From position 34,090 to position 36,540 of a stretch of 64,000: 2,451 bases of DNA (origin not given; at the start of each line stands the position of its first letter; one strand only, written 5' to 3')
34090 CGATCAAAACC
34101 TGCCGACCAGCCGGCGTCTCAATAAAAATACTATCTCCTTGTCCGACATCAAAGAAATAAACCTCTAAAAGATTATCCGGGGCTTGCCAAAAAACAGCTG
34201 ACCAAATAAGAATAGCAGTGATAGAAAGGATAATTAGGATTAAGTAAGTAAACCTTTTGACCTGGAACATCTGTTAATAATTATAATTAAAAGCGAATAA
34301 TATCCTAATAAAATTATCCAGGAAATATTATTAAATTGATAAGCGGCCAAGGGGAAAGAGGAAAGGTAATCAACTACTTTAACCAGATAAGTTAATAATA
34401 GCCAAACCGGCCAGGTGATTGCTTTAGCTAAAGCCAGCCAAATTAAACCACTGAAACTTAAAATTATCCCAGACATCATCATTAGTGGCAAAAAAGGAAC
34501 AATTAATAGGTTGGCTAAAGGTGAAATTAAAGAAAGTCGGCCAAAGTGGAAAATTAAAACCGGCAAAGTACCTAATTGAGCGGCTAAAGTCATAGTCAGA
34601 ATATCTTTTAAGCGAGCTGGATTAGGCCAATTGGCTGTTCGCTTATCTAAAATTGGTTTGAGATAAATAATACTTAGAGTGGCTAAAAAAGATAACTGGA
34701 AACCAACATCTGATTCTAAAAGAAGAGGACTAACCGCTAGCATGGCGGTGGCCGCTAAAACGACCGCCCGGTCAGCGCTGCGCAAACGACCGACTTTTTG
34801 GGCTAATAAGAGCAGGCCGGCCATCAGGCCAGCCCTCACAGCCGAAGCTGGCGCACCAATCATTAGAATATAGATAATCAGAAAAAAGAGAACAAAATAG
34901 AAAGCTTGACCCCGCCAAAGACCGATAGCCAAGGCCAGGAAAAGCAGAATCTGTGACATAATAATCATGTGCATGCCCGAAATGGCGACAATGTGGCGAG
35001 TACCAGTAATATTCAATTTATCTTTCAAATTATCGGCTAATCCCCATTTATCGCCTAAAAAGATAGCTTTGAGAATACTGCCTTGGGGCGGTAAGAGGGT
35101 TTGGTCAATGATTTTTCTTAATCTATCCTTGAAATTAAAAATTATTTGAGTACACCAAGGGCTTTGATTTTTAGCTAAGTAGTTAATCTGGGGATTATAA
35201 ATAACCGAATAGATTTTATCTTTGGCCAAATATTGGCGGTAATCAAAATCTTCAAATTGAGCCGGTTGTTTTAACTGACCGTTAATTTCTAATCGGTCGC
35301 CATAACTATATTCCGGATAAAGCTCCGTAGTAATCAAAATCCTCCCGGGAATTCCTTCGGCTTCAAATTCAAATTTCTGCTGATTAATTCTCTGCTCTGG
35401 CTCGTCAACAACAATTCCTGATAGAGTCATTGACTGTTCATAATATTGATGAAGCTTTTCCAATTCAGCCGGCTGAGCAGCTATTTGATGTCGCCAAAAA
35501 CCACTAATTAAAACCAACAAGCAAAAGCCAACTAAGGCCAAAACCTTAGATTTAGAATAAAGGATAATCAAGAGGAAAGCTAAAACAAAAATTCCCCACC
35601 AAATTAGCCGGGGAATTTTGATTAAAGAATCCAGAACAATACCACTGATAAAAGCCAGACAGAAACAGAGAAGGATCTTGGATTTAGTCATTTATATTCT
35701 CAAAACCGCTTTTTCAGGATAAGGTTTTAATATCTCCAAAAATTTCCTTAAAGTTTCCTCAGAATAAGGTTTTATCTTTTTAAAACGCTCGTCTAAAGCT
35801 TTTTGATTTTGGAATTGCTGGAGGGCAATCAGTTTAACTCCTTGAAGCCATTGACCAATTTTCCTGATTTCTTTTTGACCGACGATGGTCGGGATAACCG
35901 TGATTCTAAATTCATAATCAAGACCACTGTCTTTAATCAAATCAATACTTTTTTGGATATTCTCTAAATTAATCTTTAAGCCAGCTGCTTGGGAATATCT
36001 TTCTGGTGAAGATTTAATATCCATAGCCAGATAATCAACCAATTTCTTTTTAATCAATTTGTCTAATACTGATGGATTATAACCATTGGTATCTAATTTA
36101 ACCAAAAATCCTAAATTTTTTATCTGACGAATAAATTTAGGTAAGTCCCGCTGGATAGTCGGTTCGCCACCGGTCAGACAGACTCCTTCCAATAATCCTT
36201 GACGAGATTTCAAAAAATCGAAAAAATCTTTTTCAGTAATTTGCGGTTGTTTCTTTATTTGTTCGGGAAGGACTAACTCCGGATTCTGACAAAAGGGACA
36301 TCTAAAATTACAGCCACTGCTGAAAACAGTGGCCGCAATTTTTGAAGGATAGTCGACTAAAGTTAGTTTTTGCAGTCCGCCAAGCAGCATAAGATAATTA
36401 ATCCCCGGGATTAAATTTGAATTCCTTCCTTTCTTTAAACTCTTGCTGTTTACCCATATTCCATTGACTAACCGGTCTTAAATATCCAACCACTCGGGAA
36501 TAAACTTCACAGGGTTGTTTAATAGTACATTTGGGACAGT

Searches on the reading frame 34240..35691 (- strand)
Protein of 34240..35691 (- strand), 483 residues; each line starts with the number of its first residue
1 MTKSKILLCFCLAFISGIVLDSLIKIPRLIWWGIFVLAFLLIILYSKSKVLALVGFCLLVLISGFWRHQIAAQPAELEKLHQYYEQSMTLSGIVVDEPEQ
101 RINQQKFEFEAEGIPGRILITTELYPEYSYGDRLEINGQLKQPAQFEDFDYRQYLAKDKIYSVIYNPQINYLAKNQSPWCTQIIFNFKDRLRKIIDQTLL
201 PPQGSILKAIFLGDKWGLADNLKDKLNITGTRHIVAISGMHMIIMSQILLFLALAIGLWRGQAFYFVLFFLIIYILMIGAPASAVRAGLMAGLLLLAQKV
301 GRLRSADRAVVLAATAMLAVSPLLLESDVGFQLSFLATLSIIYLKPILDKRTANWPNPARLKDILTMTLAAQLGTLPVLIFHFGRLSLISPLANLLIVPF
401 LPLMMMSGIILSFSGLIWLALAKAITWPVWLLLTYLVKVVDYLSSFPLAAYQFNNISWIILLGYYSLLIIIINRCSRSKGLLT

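Call 11: search_protein_families(library=pfam, max_evalue=0.001, proteins=[window:34240-35691:-])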
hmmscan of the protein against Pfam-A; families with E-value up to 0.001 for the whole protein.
window:34240-35691:- (483 aa): 2 families
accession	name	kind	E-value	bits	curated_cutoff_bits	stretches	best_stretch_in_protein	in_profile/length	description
PF03772.21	Competence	-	5.7e-58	196.8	23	1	211-473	2-265/270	Competence protein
PF13567.11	DUF4131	-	5.2e-22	78.7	31.6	1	28-169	7-162/165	Domain of unknown function (DUF4131)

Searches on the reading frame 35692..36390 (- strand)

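Call 11: search_protein_families(library=pfam, max_evalue=0.001, proteins=[window:35692-36390:-])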
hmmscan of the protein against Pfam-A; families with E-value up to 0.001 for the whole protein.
window:35692-36390:- (232 aa): 2 families
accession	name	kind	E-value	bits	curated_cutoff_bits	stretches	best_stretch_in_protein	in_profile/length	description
PF04055.27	Radical_SAM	-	2.5e-23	83.5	29.5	1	22-168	2-153/166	Radical SAM superfamily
PF13353.11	Fer4_12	-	1.1e-10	42.3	22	1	20-141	8-129/137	4Fe-4S single cluster domain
